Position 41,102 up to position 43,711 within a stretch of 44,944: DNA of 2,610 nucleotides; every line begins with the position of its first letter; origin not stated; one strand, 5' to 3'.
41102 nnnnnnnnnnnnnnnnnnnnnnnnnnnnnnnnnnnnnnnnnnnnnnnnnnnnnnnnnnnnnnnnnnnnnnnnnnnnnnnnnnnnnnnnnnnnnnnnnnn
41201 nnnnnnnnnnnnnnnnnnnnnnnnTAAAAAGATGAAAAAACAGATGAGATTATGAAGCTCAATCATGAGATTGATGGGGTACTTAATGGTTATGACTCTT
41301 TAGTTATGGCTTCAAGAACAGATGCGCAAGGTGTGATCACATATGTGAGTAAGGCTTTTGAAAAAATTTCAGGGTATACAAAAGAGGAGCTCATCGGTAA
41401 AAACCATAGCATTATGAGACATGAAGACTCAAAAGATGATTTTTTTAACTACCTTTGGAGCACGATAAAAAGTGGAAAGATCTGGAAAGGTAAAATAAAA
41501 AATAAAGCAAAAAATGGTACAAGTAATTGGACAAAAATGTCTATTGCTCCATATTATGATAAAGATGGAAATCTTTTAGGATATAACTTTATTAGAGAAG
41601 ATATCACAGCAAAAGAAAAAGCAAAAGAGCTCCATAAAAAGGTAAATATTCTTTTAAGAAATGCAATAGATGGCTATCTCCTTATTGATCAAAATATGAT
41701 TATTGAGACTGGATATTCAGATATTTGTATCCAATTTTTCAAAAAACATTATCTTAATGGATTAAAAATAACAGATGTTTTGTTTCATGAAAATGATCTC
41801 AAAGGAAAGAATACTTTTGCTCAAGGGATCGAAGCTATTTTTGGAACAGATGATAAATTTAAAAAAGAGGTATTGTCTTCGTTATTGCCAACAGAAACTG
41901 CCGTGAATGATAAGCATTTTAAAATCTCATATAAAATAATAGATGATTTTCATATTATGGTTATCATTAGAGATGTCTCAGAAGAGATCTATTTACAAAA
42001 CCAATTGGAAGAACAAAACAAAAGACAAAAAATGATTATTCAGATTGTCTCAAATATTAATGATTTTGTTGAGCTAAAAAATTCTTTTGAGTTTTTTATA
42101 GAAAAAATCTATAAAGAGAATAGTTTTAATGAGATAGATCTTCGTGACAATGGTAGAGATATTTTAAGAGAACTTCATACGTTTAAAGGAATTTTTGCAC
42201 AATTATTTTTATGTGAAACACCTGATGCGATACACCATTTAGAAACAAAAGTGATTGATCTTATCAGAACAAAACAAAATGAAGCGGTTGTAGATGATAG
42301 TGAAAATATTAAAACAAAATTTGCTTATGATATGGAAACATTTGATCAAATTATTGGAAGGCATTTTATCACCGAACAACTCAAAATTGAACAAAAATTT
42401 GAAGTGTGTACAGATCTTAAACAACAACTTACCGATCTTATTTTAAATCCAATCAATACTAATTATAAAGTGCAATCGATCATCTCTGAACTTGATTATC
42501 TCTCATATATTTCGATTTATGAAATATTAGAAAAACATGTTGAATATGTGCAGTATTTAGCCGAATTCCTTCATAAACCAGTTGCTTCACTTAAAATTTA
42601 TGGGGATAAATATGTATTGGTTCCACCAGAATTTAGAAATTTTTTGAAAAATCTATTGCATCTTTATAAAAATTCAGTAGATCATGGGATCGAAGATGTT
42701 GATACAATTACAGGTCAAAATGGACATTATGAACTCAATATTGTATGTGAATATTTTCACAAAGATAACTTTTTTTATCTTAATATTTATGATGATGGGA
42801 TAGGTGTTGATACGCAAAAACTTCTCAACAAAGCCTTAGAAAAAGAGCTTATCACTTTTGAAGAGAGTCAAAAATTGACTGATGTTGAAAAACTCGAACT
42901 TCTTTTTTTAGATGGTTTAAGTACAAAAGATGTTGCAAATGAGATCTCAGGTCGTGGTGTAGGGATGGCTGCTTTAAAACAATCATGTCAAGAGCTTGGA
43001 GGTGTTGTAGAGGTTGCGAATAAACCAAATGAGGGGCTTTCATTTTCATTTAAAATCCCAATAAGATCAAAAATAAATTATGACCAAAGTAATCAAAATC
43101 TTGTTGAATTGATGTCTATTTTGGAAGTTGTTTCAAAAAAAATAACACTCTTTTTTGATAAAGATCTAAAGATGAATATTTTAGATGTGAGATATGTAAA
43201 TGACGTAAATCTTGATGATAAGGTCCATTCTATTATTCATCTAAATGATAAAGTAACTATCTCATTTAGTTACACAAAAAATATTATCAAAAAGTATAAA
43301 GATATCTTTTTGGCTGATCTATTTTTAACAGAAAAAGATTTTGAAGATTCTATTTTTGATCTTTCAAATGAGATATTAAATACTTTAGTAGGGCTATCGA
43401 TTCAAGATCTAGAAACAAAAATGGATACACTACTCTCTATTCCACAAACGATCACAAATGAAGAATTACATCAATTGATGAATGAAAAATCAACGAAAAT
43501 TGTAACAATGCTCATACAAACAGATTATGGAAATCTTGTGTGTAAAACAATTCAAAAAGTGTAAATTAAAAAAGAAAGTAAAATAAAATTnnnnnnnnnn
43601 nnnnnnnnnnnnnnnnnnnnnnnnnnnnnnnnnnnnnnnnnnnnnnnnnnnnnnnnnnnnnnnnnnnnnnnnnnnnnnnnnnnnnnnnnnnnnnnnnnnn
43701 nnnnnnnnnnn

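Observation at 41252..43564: CheA-class kinase with an Aer-type PAS sensor and a CheX-like phosphatase domain in place of the CheW-like P5 domain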

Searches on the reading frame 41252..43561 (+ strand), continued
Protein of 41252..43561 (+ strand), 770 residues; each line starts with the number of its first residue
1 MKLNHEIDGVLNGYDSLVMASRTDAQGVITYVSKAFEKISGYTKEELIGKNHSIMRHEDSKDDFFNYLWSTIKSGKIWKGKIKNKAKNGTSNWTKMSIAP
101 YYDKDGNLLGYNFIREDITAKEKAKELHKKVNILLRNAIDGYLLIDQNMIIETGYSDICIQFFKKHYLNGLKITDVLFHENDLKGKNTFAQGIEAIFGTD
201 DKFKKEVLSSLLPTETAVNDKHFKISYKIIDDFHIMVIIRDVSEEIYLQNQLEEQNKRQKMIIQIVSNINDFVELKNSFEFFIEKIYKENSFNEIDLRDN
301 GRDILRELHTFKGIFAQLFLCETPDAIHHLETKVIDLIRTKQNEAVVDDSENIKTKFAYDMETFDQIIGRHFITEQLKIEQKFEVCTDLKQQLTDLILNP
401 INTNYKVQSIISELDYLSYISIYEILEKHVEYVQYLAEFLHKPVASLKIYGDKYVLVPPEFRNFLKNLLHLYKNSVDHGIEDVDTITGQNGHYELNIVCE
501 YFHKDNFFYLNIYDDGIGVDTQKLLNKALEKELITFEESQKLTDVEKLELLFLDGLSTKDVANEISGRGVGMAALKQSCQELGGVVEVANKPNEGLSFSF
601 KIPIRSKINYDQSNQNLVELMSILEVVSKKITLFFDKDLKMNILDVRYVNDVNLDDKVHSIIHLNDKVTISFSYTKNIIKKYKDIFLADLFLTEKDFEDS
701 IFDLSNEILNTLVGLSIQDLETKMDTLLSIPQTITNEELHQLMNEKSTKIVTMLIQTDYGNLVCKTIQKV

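Call 78: search_protein_families(library=pfam, proteins=[L072:2214-3200:+, L049:474-2192:+, L072:3200-5533:+, L037:5791-6702:+], max_evalue=0.001)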
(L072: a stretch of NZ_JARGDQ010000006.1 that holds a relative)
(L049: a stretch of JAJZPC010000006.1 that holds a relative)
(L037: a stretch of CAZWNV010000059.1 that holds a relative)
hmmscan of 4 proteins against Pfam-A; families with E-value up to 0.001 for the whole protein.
L072:2214-3200:+ (329 aa): 2 families
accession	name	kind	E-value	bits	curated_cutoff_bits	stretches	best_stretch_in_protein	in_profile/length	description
PF14720.11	NiFe_hyd_SSU_C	-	1.4e-24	86.7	27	1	224-296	1-74/80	NiFe/NiFeSe hydrogenase small subunit C-terminal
PF01058.29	Oxidored_q6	-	1.3e-20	73.8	27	1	57-204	1-127/128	NADH ubiquinone oxidoreductase, 20 Kd subunit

L049:474-2192:+ (573 aa): 1 family
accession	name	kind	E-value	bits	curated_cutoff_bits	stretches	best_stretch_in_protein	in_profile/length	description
PF00374.24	NiFeSe_Hases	-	1.3e-133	447.1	25.8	1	96-573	1-508/508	Nickel-dependent hydrogenase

L072:3200-5533:+ (778 aa): 2 families
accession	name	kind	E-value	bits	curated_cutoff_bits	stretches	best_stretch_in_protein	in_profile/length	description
PF02518.31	HATPase_c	-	4.3e-20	72.6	26.4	1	624-762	4-109/111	Histidine kinase-, DNA gyrase B-, and HSP90-like ATPase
PF01627.28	Hpt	-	1.2e-05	25.9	24.6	1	437-510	9-82/84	Hpt domain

L037:5791-6702:+ (304 aa): 2 families
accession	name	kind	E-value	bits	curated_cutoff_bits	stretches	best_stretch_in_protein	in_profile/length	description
PF00072.30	Response_reg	-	1.3e-30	106.2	30.2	1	185-295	1-110/111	Response regulator receiver domain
PF13690.11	CheX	-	9.2e-10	38.9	27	1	53-146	2-89/94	Chemotaxis phosphatase CheX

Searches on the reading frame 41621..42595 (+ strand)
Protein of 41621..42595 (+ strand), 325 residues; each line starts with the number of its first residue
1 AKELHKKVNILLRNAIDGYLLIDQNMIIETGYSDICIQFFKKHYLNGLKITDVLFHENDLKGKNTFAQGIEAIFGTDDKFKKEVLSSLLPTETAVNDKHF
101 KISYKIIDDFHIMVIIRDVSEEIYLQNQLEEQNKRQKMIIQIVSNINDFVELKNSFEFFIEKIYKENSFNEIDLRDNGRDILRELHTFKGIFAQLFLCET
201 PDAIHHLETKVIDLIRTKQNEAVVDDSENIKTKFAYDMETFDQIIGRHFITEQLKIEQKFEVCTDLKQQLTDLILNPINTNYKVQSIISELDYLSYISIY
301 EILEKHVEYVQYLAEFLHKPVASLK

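Call 61: predict_structure(alignment_id=A5)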
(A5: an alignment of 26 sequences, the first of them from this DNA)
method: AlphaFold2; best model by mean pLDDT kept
length: 325 residues; sequences in the alignment: 26
mean_pLDDT: 85.5   pTM: 0.61
mean pLDDT of the five models: 85.5, 84.0, 83.2, 81.6, 81.3
residues with pLDDT >= 90: 120; 70-90: 185; 50-70: 20; < 50: 0
segments of 3 or more residues with pLDDT < 50: none
pLDDT, mean of each block of 10 residues (from residue 1): 64 71 92 86 89 89 91 91 90 89 89 90 89 90 89 91 85 86 93 92 92 89 86 91 83 81 81 80 80 73 78 83 68
secondary structure, 60 per line:
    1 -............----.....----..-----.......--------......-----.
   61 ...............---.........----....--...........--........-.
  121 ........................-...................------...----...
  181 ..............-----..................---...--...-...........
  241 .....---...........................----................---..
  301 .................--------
elements in order: H2-13 E18-22 H34-40 H50-54 H60-75 H79-87 E92-95 E98-108 E111-118 H120-144 H146-163 E171-173 H178-194 H200-217 E221-223 H230-245 H249-275 H280-295 H299-317

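Call 63: fold_search(model_id=the predicted structure, library=pdb)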
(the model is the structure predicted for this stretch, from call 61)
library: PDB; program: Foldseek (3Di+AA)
matches with E <= 10: 681; with E <= 0.001: 9
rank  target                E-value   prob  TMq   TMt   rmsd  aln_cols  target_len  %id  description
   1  8js6_E                8.4e-05  1.00  0.27  0.33   4.8       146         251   16  Dimeric PAS domains of oxygen sensor FixL in complex with cyanide-bound ferric heme (released 2024-06-26)
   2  8js5_B                1.1e-04  1.00  0.26  0.33   6.2       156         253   18  Dimeric PAS domains of oxygen sensor FixL with ferric unliganded heme (released 2024-06-26)
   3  8js5_G                1.4e-04  1.00  0.28  0.35   4.5       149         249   17  Dimeric PAS domains of oxygen sensor FixL with ferric unliganded heme (released 2024-06-26)
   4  8js5_C                1.6e-04  1.00  0.26  0.33   6.2       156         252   18  Dimeric PAS domains of oxygen sensor FixL with ferric unliganded heme (released 2024-06-26)
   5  8a52_A                2.6e-04  1.00  0.27  0.25  20.1       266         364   10  Crystal structure of a chimeric LOV-Histidine kinase SB2F1 (asymmetrical variant, trigonal form with long c-axis) (released 2023-12-27)
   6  9p6i_A                4.8e-04  1.00  0.31  0.50  12.5       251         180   10  Crystal Structure of the Histidine Kinase VC2136 from Vibrio cholerae serotype O1 (released 2025-08-20)
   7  9p6i_C                6.1e-04  1.00  0.31  0.56  11.2       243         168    9  Crystal Structure of the Histidine Kinase VC2136 from Vibrio cholerae serotype O1 (released 2025-08-20)
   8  10jx_B                8.7e-04  1.00  0.25  0.51   5.2       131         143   14  Crystal structure of heme binding PAS domain from one component transcription factor, FG214 (released 2026-03-25)
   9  4gcz_A                9.2e-04  0.99  0.28  0.26  20.5       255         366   10  Structure of a blue-light photoreceptor (released 2013-06-19)
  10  9p6i_H                1.2e-03  1.00  0.26  0.47  15.4       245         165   12  Crystal Structure of the Histidine Kinase VC2136 from Vibrio cholerae serotype O1 (released 2025-08-20)
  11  9p6i_E                1.3e-03  1.00  0.30  0.50  12.5       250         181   10  Crystal Structure of the Histidine Kinase VC2136 from Vibrio cholerae serotype O1 (released 2025-08-20)
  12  8a6x_B                1.5e-03  0.96  0.24  0.22  21.0       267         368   12  Crystal structure of a chimeric LOV-Histidine kinase SB2F1 (asymmetrical variant, trigonal form with long c axis) (released 2024-01-10)
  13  1d06                  3.2e-03  1.00  0.23  0.51   6.5       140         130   11  STRUCTURAL BASIS OF DIMERIZATION AND SENSORY MECHANISMS OF OXYGEN-SENSING DOMAIN OF RHIZOBIUM MELILOTI FIXL DETERMINED A (released 2000-03-15)
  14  9p6i_G                3.2e-03  1.00  0.29  0.51  13.3       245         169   10  Crystal Structure of the Histidine Kinase VC2136 from Vibrio cholerae serotype O1 (released 2025-08-20)
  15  8a7h_A                3.4e-03  0.98  0.29  0.26  19.0       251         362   13  Crystal structure of a chimeric LOV-Histidine kinase SB2F1-I66R mutant (light state; asymmetrical variant, trigonal fo (released 2024-01-10)
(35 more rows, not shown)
